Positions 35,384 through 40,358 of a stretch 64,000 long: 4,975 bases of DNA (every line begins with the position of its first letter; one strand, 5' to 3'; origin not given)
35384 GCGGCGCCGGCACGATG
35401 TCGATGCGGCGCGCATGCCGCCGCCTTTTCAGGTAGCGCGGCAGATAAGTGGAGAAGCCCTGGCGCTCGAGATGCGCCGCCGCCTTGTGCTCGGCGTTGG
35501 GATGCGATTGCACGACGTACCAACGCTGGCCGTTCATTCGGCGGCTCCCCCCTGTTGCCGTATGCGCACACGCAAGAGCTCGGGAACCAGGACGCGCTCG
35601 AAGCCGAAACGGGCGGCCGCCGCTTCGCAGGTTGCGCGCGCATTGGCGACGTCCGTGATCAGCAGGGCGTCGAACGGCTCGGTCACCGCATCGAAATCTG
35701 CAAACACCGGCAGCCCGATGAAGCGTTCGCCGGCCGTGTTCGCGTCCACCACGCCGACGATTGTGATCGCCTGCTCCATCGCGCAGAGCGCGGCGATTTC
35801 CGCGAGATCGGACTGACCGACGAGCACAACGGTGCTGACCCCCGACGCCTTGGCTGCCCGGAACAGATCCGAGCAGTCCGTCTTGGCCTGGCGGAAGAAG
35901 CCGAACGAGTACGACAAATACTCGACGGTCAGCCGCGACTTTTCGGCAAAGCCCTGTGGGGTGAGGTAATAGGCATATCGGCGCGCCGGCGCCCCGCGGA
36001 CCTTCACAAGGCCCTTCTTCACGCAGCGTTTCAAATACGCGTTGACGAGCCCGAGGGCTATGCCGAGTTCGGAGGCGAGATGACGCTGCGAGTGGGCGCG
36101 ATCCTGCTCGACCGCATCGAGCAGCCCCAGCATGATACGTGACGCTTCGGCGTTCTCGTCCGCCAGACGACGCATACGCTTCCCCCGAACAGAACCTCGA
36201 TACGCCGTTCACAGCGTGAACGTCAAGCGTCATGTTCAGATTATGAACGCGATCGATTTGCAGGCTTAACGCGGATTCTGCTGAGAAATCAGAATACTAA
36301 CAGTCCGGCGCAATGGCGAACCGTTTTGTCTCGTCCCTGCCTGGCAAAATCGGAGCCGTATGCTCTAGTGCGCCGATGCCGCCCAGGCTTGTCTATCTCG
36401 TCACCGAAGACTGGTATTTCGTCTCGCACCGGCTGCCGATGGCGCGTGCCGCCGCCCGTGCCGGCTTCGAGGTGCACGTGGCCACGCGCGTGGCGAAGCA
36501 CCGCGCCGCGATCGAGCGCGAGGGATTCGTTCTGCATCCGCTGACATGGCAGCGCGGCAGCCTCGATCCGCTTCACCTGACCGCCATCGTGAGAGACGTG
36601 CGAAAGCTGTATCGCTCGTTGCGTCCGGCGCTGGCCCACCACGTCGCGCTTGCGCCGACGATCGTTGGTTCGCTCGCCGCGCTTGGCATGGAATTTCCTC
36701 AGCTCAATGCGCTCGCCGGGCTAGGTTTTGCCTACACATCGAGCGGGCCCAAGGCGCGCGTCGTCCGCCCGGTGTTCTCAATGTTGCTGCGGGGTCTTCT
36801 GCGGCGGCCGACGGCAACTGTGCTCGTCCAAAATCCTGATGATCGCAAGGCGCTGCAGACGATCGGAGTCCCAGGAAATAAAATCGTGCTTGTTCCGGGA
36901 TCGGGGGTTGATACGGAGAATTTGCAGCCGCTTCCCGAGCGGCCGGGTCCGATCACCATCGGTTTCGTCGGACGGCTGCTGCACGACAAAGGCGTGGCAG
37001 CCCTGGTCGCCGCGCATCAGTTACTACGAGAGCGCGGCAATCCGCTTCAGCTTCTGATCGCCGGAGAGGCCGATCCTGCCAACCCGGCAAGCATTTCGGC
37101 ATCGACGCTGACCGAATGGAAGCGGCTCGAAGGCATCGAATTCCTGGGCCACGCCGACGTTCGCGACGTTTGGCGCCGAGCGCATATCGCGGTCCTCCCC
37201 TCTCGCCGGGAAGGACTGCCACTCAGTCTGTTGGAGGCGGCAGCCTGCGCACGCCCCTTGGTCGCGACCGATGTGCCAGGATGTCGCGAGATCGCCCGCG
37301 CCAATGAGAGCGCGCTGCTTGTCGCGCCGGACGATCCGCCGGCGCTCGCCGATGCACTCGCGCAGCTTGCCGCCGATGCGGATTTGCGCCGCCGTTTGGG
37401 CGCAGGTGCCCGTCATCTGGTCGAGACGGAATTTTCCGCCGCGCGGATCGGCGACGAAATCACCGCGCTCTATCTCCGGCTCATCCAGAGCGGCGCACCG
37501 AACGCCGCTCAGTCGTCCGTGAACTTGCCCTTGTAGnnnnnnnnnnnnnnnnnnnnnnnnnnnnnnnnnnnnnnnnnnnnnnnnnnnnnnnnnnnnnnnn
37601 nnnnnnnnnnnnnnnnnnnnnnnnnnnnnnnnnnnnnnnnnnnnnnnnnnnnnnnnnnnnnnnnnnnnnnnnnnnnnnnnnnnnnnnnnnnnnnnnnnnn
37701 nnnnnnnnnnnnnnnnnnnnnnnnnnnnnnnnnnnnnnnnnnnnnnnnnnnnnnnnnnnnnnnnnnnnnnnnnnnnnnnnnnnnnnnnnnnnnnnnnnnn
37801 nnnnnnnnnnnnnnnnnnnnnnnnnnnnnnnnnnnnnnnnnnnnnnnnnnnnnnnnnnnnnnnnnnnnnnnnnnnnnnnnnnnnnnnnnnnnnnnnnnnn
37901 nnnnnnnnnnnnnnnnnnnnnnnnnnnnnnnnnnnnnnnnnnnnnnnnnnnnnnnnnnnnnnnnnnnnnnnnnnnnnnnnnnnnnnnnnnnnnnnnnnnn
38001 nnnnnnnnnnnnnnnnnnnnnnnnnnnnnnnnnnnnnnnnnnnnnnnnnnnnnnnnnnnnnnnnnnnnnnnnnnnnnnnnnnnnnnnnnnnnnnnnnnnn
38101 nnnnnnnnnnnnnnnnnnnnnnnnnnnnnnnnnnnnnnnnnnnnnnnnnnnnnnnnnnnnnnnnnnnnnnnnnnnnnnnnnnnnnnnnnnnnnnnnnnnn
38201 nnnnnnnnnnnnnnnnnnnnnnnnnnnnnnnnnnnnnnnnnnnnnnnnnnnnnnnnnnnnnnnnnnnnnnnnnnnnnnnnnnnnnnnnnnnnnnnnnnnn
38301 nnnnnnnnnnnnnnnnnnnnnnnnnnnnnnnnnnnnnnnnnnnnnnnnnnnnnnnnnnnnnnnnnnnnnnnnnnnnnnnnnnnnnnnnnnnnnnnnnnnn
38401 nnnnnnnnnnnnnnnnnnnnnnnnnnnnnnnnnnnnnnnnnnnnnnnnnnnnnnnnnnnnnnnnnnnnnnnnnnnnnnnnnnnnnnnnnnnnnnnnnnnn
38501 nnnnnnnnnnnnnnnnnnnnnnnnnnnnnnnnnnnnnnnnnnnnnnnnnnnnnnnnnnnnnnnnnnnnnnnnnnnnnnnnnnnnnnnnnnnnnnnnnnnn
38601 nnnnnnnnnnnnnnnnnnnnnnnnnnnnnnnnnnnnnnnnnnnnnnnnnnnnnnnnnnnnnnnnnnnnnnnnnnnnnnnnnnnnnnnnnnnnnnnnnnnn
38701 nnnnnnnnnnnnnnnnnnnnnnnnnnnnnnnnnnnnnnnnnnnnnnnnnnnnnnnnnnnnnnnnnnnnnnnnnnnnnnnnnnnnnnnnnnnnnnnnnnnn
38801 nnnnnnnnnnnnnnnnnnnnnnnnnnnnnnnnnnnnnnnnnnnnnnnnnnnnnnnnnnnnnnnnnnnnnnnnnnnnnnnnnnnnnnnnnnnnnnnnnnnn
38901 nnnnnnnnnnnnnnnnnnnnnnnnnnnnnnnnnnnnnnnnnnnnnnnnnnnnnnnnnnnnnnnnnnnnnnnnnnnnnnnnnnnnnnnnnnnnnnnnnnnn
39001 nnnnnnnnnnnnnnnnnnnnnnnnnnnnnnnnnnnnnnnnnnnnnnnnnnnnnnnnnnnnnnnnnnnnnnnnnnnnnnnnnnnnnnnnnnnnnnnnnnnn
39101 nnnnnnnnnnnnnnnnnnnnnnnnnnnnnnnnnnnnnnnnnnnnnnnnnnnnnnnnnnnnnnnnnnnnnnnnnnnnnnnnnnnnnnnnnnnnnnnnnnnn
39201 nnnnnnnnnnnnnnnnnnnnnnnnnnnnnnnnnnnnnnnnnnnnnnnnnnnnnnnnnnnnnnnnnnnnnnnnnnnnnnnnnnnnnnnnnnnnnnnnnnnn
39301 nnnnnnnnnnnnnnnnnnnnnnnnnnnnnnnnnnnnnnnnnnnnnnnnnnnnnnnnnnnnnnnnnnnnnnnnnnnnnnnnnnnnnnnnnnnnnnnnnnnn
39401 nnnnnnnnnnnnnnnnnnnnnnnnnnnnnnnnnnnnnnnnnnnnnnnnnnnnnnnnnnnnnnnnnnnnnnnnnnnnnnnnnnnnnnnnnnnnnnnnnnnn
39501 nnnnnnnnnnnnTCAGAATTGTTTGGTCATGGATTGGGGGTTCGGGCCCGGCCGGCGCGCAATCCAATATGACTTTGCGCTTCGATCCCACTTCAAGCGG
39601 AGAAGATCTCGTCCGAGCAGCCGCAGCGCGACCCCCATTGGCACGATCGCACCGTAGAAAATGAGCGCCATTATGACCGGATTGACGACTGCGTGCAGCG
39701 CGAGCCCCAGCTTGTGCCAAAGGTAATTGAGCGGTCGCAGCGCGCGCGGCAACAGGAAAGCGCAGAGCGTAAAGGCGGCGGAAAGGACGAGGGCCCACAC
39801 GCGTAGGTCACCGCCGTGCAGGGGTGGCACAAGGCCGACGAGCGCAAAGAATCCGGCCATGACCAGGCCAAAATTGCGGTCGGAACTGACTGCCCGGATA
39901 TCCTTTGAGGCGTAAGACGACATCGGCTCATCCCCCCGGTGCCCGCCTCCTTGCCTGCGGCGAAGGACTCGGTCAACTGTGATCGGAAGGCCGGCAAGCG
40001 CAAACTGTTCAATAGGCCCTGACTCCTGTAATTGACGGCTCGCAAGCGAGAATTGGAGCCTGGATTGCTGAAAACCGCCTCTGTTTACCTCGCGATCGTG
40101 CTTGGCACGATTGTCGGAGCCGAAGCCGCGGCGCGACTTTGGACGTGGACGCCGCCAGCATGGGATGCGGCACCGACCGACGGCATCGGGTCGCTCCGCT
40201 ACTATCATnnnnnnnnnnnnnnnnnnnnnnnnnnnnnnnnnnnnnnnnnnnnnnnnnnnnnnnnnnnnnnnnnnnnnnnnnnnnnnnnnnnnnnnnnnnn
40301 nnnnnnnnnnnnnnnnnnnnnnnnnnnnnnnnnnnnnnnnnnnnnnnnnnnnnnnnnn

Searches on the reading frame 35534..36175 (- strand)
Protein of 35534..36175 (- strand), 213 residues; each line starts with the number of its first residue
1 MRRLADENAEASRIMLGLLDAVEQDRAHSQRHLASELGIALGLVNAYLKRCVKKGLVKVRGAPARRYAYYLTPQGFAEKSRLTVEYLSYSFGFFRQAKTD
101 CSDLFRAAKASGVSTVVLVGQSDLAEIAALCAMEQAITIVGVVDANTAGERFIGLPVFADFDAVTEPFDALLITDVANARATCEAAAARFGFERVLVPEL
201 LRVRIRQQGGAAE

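Call 7: search_protein_families(library=pfam, proteins=[window:35534-36175:-])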
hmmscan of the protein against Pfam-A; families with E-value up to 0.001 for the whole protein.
window:35534-36175:- (213 aa): 2 families
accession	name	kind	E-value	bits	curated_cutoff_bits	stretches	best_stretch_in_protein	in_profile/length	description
PF13412.12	HTH_24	-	5.5e-08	32.7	21.9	1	14-58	4-48/48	Winged helix-turn-helix DNA-binding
PF12802.13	MarR_2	-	9.3e-05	23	27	1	18-63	10-56/61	MarR family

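Call 44: search_protein_families(library=ncbifam, proteins=[window:35534-36175:-], max_evalue=0.001)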
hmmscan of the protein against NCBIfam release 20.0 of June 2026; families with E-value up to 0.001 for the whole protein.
window:35534-36175:- (213 aa): 1 family
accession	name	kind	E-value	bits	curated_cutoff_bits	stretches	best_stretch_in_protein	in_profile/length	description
TIGR04176.1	MarR_EPS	equivalog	6.5e-17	61.5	88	1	15-94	6-89/105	MarR family EPS-associated transcriptional regulator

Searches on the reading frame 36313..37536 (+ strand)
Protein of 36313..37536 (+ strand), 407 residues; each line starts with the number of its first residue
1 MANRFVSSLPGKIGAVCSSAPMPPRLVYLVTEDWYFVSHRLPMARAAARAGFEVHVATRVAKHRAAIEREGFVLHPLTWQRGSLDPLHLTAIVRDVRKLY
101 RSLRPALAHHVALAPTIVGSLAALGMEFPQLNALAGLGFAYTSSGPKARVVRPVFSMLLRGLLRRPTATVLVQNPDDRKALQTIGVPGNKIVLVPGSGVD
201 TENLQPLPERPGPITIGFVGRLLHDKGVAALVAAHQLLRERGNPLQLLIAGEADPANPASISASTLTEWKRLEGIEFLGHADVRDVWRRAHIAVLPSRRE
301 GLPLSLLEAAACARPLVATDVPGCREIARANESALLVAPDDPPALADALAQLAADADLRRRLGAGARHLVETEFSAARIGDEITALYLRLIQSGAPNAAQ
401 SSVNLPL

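Call 7: search_protein_families(library=pfam, proteins=[window:36313-37536:+])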
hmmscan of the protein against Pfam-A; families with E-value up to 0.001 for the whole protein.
window:36313-37536:+ (407 aa): 7 families
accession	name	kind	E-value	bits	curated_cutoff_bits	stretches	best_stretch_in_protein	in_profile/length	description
PF13692.12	Glyco_trans_1_4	-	1.8e-33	116.2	27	1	215-355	3-142/142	Glycosyl transferases group 1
PF00534.26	Glycos_transf_1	-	7.4e-31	107.4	26.4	1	202-368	4-171/172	Glycosyl transferases group 1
PF13477.12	Glyco_trans_4_2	-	9.1e-13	49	23.4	1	26-160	2-130/139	Glycosyl transferase 4-like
PF13524.12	Glyco_trans_1_2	-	1.2e-10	42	25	1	245-383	15-142/144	Glycosyl transferase-like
PF20706.3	GT4-conflict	-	5.9e-09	35.8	26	1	189-329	173-321/385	Family 4 Glycosyltransferase in conflict systems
PF13579.12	Glyco_trans_4_4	-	1.5e-08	35.6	29.7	1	43-195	10-156/158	Glycosyl transferase 4-like domain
PF13439.12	Glyco_transf_4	-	2.4e-08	34.6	28.5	1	43-202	11-169/170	Glycosyltransferase Family 4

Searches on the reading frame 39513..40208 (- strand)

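Call 72: search_protein_families(library=pfam, proteins=[window:39513-40208:-])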
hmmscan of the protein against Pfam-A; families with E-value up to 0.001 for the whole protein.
window:39513-40208:- (231 aa): 1 family
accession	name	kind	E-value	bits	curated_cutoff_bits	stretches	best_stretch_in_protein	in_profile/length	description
PF19588.4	SxtJ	-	4.3e-07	31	24.4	1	111-204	4-99/99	Saxitoxin biosynthesis operon protein SxtJ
